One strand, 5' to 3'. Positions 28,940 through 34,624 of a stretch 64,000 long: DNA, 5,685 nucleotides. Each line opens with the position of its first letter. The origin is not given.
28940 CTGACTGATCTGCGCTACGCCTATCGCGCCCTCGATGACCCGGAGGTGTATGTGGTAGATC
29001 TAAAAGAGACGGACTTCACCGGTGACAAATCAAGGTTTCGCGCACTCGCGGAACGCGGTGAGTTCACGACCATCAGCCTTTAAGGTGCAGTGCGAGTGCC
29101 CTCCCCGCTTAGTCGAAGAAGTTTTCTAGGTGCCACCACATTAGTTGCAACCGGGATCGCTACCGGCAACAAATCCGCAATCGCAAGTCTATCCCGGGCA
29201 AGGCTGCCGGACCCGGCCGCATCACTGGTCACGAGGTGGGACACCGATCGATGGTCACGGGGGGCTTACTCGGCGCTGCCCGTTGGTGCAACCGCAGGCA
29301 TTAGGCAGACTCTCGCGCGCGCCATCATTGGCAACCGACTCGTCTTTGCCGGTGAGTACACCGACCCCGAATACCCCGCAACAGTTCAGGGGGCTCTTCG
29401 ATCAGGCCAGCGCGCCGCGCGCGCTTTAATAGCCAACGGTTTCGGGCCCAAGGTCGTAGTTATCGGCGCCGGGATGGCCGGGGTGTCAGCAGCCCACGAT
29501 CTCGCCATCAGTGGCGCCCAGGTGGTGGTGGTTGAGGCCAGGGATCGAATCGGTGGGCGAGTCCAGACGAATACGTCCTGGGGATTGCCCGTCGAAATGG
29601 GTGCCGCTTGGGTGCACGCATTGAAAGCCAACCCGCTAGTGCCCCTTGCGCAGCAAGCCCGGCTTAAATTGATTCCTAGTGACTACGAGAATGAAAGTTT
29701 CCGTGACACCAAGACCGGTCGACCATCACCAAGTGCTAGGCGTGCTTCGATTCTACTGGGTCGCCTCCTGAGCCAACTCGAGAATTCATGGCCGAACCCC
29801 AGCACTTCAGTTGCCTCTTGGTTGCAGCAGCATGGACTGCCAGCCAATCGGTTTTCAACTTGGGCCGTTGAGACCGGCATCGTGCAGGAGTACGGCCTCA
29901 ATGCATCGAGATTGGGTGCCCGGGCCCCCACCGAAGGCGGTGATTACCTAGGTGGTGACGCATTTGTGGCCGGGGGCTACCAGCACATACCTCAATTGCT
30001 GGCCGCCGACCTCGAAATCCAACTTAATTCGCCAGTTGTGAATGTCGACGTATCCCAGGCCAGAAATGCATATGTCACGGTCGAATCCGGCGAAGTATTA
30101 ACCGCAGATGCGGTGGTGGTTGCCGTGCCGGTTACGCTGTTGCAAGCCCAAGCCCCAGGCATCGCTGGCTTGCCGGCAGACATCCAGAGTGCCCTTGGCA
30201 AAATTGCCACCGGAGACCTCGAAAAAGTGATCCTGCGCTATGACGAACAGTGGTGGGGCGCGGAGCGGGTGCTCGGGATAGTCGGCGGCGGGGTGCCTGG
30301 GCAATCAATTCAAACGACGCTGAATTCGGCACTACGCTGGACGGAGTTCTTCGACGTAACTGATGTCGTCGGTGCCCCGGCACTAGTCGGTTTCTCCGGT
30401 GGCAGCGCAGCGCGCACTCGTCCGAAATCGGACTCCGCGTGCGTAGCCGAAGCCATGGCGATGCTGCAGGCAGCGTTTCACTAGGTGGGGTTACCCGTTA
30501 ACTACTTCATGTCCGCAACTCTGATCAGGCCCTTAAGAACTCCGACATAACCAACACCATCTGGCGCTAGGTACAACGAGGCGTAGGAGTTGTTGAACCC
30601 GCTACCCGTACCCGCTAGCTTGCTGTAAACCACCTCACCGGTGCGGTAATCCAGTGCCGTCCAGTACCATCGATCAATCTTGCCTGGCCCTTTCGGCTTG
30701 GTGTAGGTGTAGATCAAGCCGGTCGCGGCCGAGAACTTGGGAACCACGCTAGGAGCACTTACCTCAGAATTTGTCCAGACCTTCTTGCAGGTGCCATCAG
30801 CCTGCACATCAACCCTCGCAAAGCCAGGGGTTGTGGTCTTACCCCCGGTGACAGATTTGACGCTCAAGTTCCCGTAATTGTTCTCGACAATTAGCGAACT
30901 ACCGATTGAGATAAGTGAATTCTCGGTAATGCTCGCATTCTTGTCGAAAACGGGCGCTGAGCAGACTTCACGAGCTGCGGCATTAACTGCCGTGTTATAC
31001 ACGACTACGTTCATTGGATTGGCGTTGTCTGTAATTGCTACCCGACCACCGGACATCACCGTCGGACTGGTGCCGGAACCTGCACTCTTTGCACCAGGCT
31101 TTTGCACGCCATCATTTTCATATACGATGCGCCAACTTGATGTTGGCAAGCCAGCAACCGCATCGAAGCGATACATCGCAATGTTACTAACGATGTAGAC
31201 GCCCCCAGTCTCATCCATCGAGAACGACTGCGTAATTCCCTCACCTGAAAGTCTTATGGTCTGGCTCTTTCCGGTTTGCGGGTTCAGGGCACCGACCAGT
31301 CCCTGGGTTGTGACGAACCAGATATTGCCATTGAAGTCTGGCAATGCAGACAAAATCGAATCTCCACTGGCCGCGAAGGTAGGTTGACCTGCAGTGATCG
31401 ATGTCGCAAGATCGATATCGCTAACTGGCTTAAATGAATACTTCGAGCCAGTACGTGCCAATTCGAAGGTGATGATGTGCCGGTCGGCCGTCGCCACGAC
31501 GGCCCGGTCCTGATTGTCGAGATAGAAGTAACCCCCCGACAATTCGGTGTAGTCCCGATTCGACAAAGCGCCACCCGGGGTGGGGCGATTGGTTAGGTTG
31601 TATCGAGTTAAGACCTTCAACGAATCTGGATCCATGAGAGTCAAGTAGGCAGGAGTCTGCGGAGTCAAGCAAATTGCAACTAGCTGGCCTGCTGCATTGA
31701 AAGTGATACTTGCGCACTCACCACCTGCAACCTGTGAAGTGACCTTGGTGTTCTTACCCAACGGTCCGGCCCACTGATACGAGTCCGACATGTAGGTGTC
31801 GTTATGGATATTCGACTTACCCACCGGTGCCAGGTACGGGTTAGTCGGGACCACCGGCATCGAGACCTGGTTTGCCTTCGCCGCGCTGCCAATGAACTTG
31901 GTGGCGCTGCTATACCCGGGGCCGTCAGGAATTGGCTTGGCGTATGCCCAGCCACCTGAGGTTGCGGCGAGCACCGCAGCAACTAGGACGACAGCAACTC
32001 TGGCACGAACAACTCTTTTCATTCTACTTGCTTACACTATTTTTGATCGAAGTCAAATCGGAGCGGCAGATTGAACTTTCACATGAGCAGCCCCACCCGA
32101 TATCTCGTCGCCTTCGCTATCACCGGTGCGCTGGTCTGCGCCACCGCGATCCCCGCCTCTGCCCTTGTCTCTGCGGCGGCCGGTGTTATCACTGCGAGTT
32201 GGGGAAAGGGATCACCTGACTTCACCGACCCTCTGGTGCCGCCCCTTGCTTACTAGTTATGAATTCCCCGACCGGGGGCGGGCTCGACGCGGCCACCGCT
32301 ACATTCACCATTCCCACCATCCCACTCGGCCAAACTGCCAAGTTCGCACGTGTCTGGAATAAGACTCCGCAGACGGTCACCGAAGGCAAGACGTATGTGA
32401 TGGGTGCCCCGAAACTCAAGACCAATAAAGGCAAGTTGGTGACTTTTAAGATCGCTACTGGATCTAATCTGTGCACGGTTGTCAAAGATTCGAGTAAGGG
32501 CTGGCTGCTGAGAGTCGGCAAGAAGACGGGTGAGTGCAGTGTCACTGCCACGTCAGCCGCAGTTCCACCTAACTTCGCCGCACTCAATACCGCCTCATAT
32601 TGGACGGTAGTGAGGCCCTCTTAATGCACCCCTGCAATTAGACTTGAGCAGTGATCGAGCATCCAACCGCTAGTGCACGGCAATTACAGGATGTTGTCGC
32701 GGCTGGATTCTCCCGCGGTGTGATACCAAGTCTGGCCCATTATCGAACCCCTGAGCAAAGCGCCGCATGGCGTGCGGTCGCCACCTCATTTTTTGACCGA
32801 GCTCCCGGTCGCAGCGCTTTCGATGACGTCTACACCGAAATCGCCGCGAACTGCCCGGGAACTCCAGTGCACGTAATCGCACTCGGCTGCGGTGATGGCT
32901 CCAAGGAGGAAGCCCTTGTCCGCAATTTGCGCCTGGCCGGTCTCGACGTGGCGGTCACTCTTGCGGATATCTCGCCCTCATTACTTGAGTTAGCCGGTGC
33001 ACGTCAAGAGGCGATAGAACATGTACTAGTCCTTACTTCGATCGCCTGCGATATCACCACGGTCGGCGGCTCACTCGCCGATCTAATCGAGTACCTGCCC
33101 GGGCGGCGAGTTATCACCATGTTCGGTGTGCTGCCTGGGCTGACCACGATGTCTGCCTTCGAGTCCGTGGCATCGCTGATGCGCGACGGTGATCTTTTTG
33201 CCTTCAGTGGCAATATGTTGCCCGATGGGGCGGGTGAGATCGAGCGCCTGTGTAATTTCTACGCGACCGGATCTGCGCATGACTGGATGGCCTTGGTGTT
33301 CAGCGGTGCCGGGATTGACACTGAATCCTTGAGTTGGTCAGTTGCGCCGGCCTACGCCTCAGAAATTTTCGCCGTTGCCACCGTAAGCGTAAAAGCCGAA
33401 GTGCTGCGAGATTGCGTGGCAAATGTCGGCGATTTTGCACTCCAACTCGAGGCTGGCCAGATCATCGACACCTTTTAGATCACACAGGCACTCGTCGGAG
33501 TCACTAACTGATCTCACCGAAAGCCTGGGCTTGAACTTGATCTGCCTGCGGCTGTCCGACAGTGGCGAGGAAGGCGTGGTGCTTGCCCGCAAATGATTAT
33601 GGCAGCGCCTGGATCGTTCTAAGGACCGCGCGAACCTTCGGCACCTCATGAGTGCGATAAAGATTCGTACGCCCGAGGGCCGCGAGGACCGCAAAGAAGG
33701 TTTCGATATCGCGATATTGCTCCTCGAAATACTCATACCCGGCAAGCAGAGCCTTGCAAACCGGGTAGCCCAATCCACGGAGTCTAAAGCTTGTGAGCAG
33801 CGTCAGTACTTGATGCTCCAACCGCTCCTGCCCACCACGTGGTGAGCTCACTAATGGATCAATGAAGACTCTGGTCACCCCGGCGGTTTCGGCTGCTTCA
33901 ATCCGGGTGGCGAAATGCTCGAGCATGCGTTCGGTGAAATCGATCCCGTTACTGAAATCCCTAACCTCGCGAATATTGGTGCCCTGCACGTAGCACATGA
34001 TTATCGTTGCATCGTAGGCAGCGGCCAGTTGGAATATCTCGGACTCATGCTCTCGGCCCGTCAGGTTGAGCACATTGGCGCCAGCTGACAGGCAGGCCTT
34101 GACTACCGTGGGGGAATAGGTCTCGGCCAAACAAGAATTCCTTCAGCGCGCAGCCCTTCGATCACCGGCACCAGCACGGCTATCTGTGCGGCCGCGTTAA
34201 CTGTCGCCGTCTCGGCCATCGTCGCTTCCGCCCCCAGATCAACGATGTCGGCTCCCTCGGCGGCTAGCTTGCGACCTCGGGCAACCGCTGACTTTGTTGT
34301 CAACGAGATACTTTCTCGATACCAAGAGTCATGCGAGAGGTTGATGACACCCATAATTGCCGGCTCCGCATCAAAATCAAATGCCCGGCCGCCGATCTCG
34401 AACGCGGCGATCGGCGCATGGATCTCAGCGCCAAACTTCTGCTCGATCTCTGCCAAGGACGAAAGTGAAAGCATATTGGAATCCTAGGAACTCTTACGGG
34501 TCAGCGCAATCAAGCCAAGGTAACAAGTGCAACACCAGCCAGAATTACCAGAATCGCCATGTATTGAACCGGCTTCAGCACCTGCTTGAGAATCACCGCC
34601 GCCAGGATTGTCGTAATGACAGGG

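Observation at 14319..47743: Concentration of five different oxidative or folate-dependent N-demethylase-type enzymes with no visible Rieske reductase partner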

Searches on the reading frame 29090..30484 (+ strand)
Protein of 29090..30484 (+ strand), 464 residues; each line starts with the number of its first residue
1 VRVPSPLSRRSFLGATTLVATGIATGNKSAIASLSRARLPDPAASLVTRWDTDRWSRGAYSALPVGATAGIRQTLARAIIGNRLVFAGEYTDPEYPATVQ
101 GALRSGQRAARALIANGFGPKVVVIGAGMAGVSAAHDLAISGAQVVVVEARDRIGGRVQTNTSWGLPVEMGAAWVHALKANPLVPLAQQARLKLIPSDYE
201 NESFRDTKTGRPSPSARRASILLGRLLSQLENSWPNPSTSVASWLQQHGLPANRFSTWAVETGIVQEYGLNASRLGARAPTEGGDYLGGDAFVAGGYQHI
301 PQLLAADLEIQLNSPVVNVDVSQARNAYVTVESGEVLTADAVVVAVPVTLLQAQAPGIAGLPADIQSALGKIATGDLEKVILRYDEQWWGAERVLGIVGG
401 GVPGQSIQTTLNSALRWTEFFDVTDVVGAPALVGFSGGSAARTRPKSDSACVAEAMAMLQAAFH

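Call 5: search_protein_families(library=pfam, proteins=[window:29090-30484:+])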
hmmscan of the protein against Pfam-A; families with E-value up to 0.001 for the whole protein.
window:29090-30484:+ (464 aa): 13 families
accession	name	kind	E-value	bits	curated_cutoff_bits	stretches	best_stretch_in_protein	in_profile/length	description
PF01593.30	Amino_oxidase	-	5.3e-62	211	19.8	2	129-463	1-365/443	Flavin containing amine oxidoreductase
PF13450.12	NAD_binding_8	-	9e-14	51.9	21.9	1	124-182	1-59/68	NAD(P)-binding Rossmann-like domain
PF01266.30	DAO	-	1.2e-10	42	27.9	1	121-346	1-202/353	FAD dependent oxidoreductase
PF07992.20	Pyr_redox_2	-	1.3e-09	38.3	26.1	1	121-153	2-176/291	Pyridine nucleotide-disulphide oxidoreductase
PF00890.30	FAD_binding_2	-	6.4e-08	32.6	20.4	1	122-162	2-40/414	FAD binding domain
PF12831.13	FAD_oxidored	-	5.9e-07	29.6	27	1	122-158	2-38/416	FAD dependent oxidoreductase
PF03486.20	HI0933_like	-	3.7e-06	27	50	1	121-159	2-40/244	HI0933-like protein Rossmann domain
PF13738.12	Pyr_redox_3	-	3.5e-05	23.6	30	0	87-158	132-203/305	Pyridine nucleotide-disulphide oxidoreductase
PF05834.18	Lycopene_cycl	-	4.3e-05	23.2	23.4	0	122-154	2-36/380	Lycopene cyclase protein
PF01134.28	GIDA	-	0.0003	20.4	22.1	1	121-159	1-40/391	Glucose inhibited division protein A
PF01494.25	FAD_binding_3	-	0.00032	20.5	22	1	121-152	3-34/349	FAD binding domain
PF00070.33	Pyr_redox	-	0.00035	21.5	22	1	121-155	1-35/82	Pyridine nucleotide-disulphide oxidoreductase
PF01946.23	Thi4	-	0.00067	19.4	26.2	0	121-157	19-56/235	Thi4 family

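Call 51: search_protein_families(library=ncbifam, proteins=[window:29090-30484:+], max_evalue=1e-8)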
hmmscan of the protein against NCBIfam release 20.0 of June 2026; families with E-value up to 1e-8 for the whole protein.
window:29090-30484:+ (464 aa): 8 families
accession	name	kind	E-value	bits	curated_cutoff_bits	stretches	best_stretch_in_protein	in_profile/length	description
TIGR03467.1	HpnE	equivalog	5.1e-23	82.1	283.05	1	122-160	1-39/430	hydroxysqualene dehydroxylase HpnE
NF005560.0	PRK07233.1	equivalog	2.6e-12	46.3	252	0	121-168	2-49/435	hypothetical protein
NF008841.0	PRK11883.1-1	equivalog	8.1e-12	44.8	517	0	121-173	5-61/453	protoporphyrinogen oxidase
TIGR02734.1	crtI_fam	subfamily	1e-11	44.2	238.1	1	122-175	1-54/504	phytoene desaturase family protein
NF045637.1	carotdesatCrtDProt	equivalog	2.7e-10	39.4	580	1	122-172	1-51/485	1-hydroxycarotenoid 3,4-desaturase CrtD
TIGR00562.1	proto_IX_ox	equivalog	9e-10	37.7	97.85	1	121-176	4-61/470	protoporphyrinogen oxidase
NF008845.0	PRK11883.1-5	equivalog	6.7e-09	34.5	560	0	121-173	6-64/468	protoporphyrinogen oxidase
NF058655.1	CrtID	equivalog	8.3e-09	34.8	640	1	122-174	1-53/478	bifunctional phytoene desaturase/3,4-desaturase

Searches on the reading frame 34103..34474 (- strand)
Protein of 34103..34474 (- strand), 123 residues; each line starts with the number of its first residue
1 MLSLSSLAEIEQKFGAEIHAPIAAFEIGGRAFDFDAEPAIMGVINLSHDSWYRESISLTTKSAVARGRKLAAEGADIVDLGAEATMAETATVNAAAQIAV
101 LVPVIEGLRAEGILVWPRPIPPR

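Call 5: search_protein_families(library=pfam, proteins=[window:34103-34474:-])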
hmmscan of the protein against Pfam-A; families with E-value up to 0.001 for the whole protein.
window:34103-34474:- (123 aa): 1 family
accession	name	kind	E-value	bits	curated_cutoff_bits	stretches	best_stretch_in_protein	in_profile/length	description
PF00809.28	Pterin_bind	-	1.4e-13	51.5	25.5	1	41-111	1-71/244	Pterin binding enzyme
